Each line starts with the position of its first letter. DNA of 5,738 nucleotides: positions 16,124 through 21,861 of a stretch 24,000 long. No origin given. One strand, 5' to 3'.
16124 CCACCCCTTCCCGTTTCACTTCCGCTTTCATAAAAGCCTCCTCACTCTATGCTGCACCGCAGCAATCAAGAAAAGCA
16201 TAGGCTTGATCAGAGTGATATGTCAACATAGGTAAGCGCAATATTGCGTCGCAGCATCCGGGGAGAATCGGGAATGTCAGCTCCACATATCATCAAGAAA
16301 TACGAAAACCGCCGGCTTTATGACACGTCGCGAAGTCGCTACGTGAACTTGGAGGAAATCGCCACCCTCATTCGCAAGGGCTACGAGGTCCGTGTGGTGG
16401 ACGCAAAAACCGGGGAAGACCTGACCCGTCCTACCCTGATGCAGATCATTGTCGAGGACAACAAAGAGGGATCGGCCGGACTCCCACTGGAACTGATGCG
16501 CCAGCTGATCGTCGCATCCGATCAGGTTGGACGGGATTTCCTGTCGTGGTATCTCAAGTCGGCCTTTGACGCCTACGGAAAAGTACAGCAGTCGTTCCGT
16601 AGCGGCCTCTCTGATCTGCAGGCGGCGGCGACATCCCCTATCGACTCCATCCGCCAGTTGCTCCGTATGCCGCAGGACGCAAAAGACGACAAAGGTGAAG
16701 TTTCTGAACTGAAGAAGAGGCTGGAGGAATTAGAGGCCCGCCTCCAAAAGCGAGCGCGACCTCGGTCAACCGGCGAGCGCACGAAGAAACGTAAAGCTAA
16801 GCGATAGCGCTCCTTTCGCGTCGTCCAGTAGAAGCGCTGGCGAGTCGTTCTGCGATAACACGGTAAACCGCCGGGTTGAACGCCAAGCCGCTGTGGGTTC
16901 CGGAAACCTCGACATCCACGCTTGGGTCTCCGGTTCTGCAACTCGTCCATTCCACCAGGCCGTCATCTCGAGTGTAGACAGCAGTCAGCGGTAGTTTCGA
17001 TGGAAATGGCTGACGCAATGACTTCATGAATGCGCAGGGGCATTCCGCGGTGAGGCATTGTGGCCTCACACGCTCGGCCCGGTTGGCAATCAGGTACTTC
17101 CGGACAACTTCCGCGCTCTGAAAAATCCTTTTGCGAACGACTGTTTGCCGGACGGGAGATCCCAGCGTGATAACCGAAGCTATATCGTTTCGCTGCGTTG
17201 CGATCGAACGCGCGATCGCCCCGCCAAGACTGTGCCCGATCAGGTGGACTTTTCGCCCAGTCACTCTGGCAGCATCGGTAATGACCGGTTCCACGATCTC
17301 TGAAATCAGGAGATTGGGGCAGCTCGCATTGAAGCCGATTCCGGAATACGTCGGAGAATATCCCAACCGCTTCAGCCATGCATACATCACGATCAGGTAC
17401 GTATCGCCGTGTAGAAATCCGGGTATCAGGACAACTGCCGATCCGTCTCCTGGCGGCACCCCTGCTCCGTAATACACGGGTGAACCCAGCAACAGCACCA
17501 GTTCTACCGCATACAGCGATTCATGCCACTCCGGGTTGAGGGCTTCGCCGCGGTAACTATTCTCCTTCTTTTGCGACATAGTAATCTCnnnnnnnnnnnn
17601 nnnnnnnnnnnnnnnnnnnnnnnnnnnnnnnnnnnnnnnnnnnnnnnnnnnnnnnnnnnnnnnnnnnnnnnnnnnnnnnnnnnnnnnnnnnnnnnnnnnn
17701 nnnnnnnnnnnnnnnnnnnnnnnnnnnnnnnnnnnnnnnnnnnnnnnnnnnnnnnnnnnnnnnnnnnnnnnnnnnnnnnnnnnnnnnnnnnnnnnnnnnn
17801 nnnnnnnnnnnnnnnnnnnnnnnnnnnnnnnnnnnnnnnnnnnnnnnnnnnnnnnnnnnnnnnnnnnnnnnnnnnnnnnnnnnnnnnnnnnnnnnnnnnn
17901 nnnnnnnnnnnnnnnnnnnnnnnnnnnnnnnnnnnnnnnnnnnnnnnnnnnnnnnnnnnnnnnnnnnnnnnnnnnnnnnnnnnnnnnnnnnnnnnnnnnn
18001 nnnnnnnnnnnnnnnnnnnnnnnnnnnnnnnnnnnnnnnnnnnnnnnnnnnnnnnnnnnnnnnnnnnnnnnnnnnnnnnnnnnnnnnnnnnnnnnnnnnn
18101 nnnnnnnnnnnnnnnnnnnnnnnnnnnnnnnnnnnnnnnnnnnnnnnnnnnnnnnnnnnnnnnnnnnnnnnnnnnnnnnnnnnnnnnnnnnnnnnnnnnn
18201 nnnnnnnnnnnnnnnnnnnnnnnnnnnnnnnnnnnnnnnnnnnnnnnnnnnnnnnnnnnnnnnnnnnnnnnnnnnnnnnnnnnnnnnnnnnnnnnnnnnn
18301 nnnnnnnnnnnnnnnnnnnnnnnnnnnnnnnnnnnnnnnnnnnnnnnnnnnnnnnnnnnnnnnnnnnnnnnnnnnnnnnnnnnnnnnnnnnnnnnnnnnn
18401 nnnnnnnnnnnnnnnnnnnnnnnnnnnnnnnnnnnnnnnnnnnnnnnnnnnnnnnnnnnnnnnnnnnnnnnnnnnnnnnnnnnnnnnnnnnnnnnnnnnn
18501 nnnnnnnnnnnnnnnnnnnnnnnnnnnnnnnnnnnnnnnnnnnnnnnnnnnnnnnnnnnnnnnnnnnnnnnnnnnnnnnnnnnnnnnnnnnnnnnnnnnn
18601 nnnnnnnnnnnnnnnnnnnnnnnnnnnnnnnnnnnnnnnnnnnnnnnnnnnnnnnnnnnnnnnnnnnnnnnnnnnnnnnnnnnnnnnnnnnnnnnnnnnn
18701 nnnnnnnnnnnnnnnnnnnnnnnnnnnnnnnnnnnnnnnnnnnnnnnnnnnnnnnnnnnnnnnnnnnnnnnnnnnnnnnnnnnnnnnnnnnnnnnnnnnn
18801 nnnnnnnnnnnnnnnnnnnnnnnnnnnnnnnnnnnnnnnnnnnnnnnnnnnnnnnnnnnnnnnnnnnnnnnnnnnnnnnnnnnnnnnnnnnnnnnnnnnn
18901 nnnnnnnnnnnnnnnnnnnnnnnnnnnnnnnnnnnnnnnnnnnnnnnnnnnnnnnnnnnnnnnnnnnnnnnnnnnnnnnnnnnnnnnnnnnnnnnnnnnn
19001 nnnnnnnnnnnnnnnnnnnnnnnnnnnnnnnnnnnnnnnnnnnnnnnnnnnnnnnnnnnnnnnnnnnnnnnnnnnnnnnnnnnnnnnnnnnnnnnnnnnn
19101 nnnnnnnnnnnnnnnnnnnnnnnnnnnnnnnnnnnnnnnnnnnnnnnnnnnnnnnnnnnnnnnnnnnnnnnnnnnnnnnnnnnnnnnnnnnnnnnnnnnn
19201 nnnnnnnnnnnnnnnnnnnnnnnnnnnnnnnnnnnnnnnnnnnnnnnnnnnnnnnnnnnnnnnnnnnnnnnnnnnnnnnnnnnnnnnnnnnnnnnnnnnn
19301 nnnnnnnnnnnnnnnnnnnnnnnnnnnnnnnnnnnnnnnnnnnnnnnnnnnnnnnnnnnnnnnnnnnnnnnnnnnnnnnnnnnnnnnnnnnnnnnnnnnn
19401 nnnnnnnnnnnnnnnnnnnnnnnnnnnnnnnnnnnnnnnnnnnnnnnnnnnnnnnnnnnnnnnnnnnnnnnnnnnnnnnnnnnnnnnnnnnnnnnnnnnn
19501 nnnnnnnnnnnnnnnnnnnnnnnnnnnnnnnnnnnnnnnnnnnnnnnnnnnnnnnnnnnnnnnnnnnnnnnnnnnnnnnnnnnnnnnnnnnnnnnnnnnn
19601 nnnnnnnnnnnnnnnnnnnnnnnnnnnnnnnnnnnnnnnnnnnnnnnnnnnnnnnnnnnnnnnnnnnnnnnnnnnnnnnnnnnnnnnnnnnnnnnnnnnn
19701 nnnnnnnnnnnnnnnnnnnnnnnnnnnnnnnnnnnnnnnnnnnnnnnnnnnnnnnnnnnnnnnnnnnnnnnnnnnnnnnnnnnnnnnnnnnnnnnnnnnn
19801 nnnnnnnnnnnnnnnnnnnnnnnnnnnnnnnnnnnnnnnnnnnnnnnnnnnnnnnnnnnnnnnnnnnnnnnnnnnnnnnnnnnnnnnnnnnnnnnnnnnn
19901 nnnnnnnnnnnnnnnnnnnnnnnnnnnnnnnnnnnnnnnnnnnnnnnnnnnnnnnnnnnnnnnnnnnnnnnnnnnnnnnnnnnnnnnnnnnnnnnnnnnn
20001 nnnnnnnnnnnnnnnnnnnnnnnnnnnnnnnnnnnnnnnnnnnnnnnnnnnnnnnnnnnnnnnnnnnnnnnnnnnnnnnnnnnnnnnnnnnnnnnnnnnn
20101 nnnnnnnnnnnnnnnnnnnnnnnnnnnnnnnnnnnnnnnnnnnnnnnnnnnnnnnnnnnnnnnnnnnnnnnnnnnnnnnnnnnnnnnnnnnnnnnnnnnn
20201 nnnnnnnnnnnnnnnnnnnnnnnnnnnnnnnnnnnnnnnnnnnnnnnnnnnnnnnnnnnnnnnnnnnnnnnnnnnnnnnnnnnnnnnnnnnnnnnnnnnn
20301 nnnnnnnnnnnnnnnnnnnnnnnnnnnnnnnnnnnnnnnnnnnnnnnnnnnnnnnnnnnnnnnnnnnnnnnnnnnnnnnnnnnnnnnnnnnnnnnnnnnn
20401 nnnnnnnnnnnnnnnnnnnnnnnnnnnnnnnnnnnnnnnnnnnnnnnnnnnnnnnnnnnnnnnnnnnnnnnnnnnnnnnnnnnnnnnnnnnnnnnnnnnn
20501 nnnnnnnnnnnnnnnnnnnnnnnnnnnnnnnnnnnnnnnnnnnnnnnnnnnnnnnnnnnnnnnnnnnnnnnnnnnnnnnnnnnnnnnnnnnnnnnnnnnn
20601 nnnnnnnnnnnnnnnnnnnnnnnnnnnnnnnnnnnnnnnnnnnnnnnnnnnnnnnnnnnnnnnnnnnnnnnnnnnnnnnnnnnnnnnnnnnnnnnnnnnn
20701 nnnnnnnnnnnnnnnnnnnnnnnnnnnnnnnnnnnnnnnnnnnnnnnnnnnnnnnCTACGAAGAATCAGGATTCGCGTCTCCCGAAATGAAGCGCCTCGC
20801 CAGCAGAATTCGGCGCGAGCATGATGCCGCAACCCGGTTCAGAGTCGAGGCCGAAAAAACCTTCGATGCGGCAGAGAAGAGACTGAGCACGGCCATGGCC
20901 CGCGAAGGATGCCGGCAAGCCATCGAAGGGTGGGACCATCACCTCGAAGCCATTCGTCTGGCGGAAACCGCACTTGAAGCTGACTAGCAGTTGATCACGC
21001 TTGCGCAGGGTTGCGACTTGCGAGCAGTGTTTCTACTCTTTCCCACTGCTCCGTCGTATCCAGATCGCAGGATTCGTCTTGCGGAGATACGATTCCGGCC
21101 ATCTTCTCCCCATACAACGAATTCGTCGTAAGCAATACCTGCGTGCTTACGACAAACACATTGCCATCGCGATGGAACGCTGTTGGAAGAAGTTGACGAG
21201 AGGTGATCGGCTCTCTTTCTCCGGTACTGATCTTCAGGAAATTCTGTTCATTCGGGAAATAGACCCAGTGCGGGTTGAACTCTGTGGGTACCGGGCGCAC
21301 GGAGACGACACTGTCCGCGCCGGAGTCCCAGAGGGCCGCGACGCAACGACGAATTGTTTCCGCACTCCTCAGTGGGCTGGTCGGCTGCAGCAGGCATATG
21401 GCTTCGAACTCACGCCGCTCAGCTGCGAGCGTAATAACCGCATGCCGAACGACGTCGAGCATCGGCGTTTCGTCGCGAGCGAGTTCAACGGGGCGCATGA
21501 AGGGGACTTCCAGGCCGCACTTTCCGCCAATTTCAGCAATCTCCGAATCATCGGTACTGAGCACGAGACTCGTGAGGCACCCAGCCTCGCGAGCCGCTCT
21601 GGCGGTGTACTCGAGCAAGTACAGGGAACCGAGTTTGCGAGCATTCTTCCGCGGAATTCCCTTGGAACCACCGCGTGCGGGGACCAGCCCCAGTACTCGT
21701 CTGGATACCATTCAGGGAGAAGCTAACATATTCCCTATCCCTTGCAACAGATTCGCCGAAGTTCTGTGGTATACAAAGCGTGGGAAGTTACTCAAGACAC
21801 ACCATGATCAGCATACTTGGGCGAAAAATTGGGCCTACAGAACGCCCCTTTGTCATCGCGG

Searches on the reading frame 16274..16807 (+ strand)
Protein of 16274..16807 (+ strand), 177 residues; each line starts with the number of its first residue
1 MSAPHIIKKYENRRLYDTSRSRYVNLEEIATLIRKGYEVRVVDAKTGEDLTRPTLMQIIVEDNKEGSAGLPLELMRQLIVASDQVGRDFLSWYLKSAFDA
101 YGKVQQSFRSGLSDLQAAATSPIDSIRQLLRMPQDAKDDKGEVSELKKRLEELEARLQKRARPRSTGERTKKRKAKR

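Call 6: search_protein_families(library=pfam, proteins=[window:16274-16807:+], max_evalue=0.01)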
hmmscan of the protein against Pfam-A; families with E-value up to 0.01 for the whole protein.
window:16274-16807:+ (177 aa): 2 families
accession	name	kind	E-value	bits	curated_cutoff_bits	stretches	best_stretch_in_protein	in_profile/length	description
PF07879.16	PHB_acc_N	-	7.7e-29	100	25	1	6-66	1-61/61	PHB/PHA accumulation regulator DNA-binding domain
PF09278.17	MerR-DNA-bind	-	0.0006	20.8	25.4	0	122-159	16-54/65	MerR, DNA binding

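Call 8: search_protein_families(library=ncbifam, proteins=[window:16274-16807:+], max_evalue=1)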
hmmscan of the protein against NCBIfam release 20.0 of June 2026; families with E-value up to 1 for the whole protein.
window:16274-16807:+ (177 aa): 1 family
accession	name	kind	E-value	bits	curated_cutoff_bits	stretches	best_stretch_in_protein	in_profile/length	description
TIGR01848.1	PHA_reg_PhaR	equivalog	1.9e-30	105.4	109.45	1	6-109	2-105/107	polyhydroxyalkanoate synthesis repressor PhaR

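Call 34: search_solved_structures(query=window:16274-16807:+, max_evalue=1)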
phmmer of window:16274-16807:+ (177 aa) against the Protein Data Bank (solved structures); distinct sequences matched with E-value up to 1: 2.
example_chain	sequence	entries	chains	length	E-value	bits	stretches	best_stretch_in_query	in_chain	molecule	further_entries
5t3y_A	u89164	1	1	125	0.29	14.3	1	30-83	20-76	Two-component system response regulator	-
6kf4_G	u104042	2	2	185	0.35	14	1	140-173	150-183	Transcription factor E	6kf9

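Call 44: search_protein_families(library=pfam, proteins=[window:16274-16807:+], max_evalue=10)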
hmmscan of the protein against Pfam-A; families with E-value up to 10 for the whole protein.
window:16274-16807:+ (177 aa): 2 families
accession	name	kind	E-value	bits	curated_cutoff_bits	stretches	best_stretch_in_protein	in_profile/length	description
PF07879.16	PHB_acc_N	-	7.7e-29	100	25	1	6-66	1-61/61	PHB/PHA accumulation regulator DNA-binding domain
PF09278.17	MerR-DNA-bind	-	0.0006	20.8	25.4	1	122-159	16-54/65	MerR, DNA binding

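Call 81: search_protein_families(library=pfam, alignment_id=A3, max_evalue=0.1)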
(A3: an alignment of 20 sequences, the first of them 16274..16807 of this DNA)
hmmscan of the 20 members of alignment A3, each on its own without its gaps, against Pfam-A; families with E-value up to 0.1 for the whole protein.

A. member 1, window:16274-16807:+ (177 aa): 2 families
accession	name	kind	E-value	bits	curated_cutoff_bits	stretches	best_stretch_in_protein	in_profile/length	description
PF07879.16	PHB_acc_N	-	7.7e-29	100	25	1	6-66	1-61/61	PHB/PHA accumulation regulator DNA-binding domain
PF09278.17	MerR-DNA-bind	-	0.0006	20.8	25.4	1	122-159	16-54/65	MerR, DNA binding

B. families by the number of members that match (of 20 scanned): 18 families
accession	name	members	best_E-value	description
PF07879.16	PHB_acc_N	20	2.4e-29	PHB/PHA accumulation regulator DNA-binding domain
PF23991.1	DUF7310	5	0.0043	Coiled-coil region of unknown function (DUF7310)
PF04508.17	Pox_A_type_inc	4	0.011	Viral A-type inclusion protein repeat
PF08990.16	Docking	3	0.0067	Erythronolide synthase docking domain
PF05233.18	PHB_acc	3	0.023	PHB accumulation regulatory domain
PF21037.2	CCDC138_cc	3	0.054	Coiled-coil-domain-containing protein 138, coiled-coil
PF09278.17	MerR-DNA-bind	2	0.0006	MerR, DNA binding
PF18504.6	Csm1_N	2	0.0096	Csm1 N-terminal domain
PF14077.11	WD40_alt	2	0.014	Alternative WD40 repeat motif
PF13405.12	EF-hand_6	2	0.033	EF-hand domain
PF05597.16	Phasin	1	0.007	Poly(hydroxyalcanoate) granule associated protein (phasin)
PF09450.16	DUF2019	1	0.022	Domain of unknown function (DUF2019)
PF12761.13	End3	1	0.033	Actin cytoskeleton-regulatory complex protein END3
PF08663.15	HalX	1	0.034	HalX domain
PF08232.17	Striatin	1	0.037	Striatin family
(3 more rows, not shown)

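Call 82: search_protein_families(library=ncbifam, alignment_id=A3, max_evalue=0.001)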
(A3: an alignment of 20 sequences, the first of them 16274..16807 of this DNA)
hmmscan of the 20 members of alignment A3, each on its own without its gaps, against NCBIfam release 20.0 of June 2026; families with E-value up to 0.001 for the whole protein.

A. member 1, window:16274-16807:+ (177 aa): 1 family
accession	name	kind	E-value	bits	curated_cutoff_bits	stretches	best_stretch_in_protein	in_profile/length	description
TIGR01848.1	PHA_reg_PhaR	equivalog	1.9e-30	105.4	109.45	1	6-109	2-105/107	polyhydroxyalkanoate synthesis repressor PhaR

B. families by the number of members that match (of 20 scanned): 1 family
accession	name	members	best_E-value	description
TIGR01848.1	PHA_reg_PhaR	20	1.9e-30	polyhydroxyalkanoate synthesis repressor PhaR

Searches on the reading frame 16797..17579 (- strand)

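Call 6: search_protein_families(library=pfam, proteins=[window:16797-17579:-], max_evalue=0.01)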
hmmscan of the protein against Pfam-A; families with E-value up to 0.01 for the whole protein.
window:16797-17579:- (260 aa): 8 families
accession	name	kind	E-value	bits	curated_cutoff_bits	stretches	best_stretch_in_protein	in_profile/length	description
PF07819.20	PGAP1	-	1.9e-08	34.8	24.3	1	102-165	84-153/233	PGAP1-like alpha/beta domain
PF12697.13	Abhydrolase_6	-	2.3e-06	28.8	26.3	1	49-165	1-117/217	Alpha/beta hydrolase family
PF02089.21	Palm_thioest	-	4.6e-05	23.7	26.8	1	107-144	71-111/254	Palmitoyl protein thioesterase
PF00561.26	Abhydrolase_1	-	8.2e-05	22.8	25.8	1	107-141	67-102/245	alpha/beta hydrolase fold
PF12146.15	Hydrolase_4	-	0.00081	19.2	27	1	105-146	72-114/239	Serine aminopeptidase, S33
PF01674.24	Lipase_2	-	0.0016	18.5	20.3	1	104-148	69-114/219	Lipase (class 2)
PF12695.13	Abhydrolase_5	-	0.0017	18.6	27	0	109-141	57-89/164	Alpha/beta hydrolase family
PF08840.17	BAAT_C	-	0.0054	17.3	20.9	1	103-146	16-59/210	BAAT / Acyl-CoA thioester hydrolase C terminal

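Call 8: search_protein_families(library=ncbifam, proteins=[window:16797-17579:-], max_evalue=1)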
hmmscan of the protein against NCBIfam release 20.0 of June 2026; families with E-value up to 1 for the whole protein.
window:16797-17579:- (260 aa): 20 families
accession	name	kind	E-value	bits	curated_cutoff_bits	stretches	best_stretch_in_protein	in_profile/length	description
NF005898.0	PRK07868.1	equivalog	4.3e-06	24.8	925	1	99-144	131-178/994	acyl-CoA synthetase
NF011457.0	PRK14875.1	equivalog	1.4e-05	24.3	307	1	92-141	181-230/372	acetoin dehydrogenase dihydrolipoyllysine-residue acetyltransferase subunit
NF041096.1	esterase_EstD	equivalog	1.9e-05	23.9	600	1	109-145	241-277/421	esterase EstD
NF047388.1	SA1320_fam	subfamily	0.0011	17.5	230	1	110-147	52-90/644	SA1320 family protein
NF051488.1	bifunc_PcaDC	exception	0.0061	15.7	390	1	89-172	58-141/375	bifunctional 3-oxoadipate enol-lactonase/4-carboxymuconolactone decarboxylase PcaDC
TIGR01738.1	bioH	equivalog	0.0098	15.5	206.95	1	82-142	42-99/245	pimeloyl-ACP methyl ester esterase BioH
NF047351.1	lipase_YSIRK_Sa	exception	0.018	13.4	650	1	107-125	430-448/704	YSIRK-targeted triacylglycerol lipase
NF006966.0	PRK09440.1-4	equivalog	0.04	12.7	640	1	79-173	248-335/417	valine--pyruvate transaminase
TIGR03611.1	RutD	equivalog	0.051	12.9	238.5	1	109-154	80-126/258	pyrimidine utilization protein D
NF007954.0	PRK10673.1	equivalog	0.052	12.8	399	1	100-169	72-144/255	esterase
NF047580.1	BPSS1187_fam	subfamily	0.059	12.9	125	1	104-147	105-147/244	BPSS1187 family protein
TIGR01250.1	pro_imino_pep_2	subfamily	0.065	12.8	167.65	1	103-144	90-131/288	proline iminopeptidase-family hydrolase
TIGR02427.1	protocat_pcaD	equivalog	0.071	12.5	255.85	1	97-137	67-107/251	3-oxoadipate enol-lactonase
NF058665.1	HaHSL_fam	equivalog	0.079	12.3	320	1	87-131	102-149/260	hormone-sensitive lipase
TIGR03502.1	lipase_Pla1_cef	subfamily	0.088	10.9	383.9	1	101-132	542-573/790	VolA/Pla-1 family phospholipase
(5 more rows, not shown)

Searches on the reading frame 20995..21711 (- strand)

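Call 6: search_protein_families(library=pfam, proteins=[window:20995-21711:-], max_evalue=0.01)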
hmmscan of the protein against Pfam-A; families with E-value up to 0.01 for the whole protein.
window:20995-21711:- (238 aa): 1 family
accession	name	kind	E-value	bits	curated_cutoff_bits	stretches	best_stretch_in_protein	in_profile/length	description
PF02348.25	CTP_transf_3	-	6.2e-20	72.4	22.6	1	8-194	2-160/217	Cytidylyltransferase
